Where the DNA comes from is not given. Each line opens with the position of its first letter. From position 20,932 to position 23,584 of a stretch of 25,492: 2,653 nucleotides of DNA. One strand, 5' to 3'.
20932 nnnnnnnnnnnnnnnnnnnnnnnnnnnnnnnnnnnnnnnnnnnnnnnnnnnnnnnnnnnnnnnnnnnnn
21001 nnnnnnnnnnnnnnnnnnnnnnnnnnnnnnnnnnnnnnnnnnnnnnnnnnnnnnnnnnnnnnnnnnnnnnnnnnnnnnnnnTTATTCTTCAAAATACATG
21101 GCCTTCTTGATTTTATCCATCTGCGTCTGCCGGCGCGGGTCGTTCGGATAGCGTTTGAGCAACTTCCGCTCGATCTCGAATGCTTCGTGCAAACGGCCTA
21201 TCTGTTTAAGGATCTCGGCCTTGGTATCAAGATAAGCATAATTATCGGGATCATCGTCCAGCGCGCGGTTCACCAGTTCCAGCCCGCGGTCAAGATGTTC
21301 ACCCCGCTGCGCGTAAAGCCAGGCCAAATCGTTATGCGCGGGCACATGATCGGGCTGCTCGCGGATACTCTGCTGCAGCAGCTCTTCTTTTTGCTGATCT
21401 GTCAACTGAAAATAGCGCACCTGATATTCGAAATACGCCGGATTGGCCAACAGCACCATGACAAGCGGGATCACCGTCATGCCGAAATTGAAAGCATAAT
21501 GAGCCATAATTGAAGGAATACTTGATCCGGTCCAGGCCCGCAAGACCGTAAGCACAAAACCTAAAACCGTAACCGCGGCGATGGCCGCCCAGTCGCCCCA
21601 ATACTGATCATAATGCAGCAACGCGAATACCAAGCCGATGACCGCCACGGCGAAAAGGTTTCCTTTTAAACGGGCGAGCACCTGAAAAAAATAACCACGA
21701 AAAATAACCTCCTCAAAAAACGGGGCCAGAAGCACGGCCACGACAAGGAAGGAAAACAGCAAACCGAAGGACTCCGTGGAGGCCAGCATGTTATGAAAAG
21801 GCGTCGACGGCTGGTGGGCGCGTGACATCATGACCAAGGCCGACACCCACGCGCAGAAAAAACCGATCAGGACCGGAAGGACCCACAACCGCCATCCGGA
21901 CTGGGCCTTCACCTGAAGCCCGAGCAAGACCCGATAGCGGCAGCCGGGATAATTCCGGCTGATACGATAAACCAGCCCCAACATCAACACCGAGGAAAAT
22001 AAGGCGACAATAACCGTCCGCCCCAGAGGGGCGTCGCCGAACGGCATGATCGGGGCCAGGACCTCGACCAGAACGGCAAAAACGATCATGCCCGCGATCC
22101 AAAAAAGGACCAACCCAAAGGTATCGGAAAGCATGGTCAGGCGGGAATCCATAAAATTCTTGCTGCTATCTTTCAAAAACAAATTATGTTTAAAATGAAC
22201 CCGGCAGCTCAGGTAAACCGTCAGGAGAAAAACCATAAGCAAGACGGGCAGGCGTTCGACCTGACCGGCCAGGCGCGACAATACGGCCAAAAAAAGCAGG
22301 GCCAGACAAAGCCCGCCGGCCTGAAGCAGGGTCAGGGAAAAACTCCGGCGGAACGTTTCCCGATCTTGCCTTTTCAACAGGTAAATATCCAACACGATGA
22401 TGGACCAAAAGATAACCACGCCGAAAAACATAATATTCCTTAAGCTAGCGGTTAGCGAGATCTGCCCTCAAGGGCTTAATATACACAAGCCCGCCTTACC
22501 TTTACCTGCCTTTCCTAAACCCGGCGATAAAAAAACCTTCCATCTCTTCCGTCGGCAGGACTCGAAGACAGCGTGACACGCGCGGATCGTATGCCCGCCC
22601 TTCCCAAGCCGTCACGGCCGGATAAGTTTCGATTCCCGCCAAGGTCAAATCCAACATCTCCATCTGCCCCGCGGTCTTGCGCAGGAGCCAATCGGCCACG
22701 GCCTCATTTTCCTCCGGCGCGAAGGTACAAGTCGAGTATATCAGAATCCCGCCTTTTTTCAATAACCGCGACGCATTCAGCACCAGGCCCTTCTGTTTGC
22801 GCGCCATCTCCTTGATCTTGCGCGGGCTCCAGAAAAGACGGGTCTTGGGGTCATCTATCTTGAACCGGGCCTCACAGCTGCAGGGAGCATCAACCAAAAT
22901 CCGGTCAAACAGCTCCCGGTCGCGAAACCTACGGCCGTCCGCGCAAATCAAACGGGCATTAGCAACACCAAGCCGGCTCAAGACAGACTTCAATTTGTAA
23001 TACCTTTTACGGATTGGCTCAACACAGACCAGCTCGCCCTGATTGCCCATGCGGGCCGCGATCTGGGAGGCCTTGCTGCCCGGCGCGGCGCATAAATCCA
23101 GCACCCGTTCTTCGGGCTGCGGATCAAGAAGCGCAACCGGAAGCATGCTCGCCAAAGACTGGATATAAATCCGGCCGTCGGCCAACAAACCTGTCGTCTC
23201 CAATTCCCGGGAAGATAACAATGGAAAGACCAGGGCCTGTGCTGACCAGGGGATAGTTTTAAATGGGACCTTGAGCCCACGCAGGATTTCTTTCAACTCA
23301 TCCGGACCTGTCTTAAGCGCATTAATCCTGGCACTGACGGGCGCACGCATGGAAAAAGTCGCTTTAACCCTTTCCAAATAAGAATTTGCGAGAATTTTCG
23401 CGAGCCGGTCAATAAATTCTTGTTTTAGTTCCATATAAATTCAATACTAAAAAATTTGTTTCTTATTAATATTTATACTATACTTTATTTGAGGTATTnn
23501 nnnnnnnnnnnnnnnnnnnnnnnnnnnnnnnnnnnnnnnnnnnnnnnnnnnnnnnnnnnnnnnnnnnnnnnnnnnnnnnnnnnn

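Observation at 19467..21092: Secretin paralog with a remodelled gate: 13-residue deletion and a new Cys pair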

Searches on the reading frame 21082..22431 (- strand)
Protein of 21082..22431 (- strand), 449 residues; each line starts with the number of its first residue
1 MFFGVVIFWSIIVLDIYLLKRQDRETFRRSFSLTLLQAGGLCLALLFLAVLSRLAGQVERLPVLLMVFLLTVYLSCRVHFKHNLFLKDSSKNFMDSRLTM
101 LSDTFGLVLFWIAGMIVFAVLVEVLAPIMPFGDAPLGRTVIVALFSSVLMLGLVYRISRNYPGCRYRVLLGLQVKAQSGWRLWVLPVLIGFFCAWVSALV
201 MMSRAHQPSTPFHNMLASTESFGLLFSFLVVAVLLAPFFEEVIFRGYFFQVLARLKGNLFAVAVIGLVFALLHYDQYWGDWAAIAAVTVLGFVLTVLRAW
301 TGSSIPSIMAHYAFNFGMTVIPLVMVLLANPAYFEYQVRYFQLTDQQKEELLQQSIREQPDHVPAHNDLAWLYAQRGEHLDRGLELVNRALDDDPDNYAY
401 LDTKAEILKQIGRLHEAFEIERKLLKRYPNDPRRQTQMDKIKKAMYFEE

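Call 5: search_protein_families(library=pfam, proteins=[window:21082-22431:-], max_evalue=0.01)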
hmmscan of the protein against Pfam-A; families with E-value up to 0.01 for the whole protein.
window:21082-22431:- (449 aa): 6 families
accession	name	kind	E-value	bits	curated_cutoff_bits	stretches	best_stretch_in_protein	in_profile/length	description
PF02517.21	Rce1-like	-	1.1e-19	70.9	22.4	1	225-316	4-92/93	Type II CAAX prenyl endopeptidase Rce1-like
PF13431.12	TPR_17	-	1.5e-08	34.7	24.4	1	351-379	1-29/34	Tetratricopeptide repeat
PF14559.12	TPR_19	-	5.1e-06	27.2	25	1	350-405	12-66/68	Tetratricopeptide repeat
PF13432.12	TPR_16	-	1.3e-05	26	32.7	0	379-432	12-65/65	Tetratricopeptide repeat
PF13428.12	TPR_14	-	0.0001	23.1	23.5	0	365-406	3-43/44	Tetratricopeptide repeat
PF12569.14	NatA_aux_su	-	0.0019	17.7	33.3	1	367-420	196-248/515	N-terminal acetyltransferase A, auxiliary subunit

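Call 41: search_protein_families(library=ncbifam, proteins=[window:21082-22431:-], max_evalue=0.001)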
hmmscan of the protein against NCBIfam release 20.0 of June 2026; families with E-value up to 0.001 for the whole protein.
window:21082-22431:- (449 aa): 6 families
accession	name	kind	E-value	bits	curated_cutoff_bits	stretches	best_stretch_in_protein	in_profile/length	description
NF041647.1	ABC_perm_CPBP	equivalog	6.2e-12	45.1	435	1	69-316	382-628/636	ABC transporter permease subunit/CPBP intramembrane protease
TIGR02917.1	PEP_TPR_lipo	equivalog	3.2e-11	41.9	312.2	1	350-433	791-872/899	XrtA/PEP-CTERM system TPR-repeat protein PrsT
NF033192.3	CPBP_JDVT_MrtJ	equivalog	9.7e-08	32.6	75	1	230-318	2-95/98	JDVT-CTERM system glutamic-type intramembrane protease MrtJ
NF040589.1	CPBP_Synerg_MrtS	equivalog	1.4e-06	28.6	130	1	229-315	76-160/170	Synerg-CTERM system glutamic-type intramembrane protease MrtS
NF040959.1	MamA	equivalog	0.00021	20.8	200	1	350-433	58-140/204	magnetosome protein MamA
NF046050.1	CPBP_fam_MroQ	equivalog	0.00025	20.5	270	1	187-325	85-227/243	intramembrane glutamic endopeptidase MroQ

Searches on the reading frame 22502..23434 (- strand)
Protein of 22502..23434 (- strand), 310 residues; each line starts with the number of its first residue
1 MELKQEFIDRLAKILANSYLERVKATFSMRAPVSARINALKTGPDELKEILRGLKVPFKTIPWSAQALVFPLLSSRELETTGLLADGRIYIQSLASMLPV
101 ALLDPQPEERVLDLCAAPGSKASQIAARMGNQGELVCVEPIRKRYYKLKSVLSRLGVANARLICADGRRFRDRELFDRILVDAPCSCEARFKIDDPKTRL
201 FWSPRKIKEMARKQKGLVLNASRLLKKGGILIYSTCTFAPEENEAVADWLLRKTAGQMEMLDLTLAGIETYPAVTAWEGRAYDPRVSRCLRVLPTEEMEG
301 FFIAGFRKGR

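Call 5: search_protein_families(library=pfam, proteins=[window:22502-23434:-], max_evalue=0.01)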
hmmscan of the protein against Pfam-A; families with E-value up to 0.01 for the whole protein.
window:22502-23434:- (310 aa): 6 families
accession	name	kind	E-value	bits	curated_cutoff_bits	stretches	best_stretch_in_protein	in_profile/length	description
PF01189.24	Methyltr_RsmB-F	-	7.3e-45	153.5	27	1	101-306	2-198/199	16S rRNA methyltransferase RsmB/F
PF17125.10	Methyltr_RsmF_N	-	2.1e-07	31.7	34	1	3-92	1-84/86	N-terminal domain of 16S rRNA methyltransferase RsmF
PF13847.12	Methyltransf_31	-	1.7e-05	24.9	27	1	108-249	4-117/145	Methyltransferase domain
PF01135.25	PCMT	-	2.2e-05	24.8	20.3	1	101-183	67-150/210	Protein-L-isoaspartate(D-aspartate) O-methyltransferase (PCMT)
PF13649.12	Methyltransf_25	-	0.0022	19.1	27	0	111-181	1-70/97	Methyltransferase domain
PF22458.1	RsmF-B_ferredox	-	0.0076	16.8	27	0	8-69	6-66/74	Methyltr_RsmF/B-like, ferredoxin-like domain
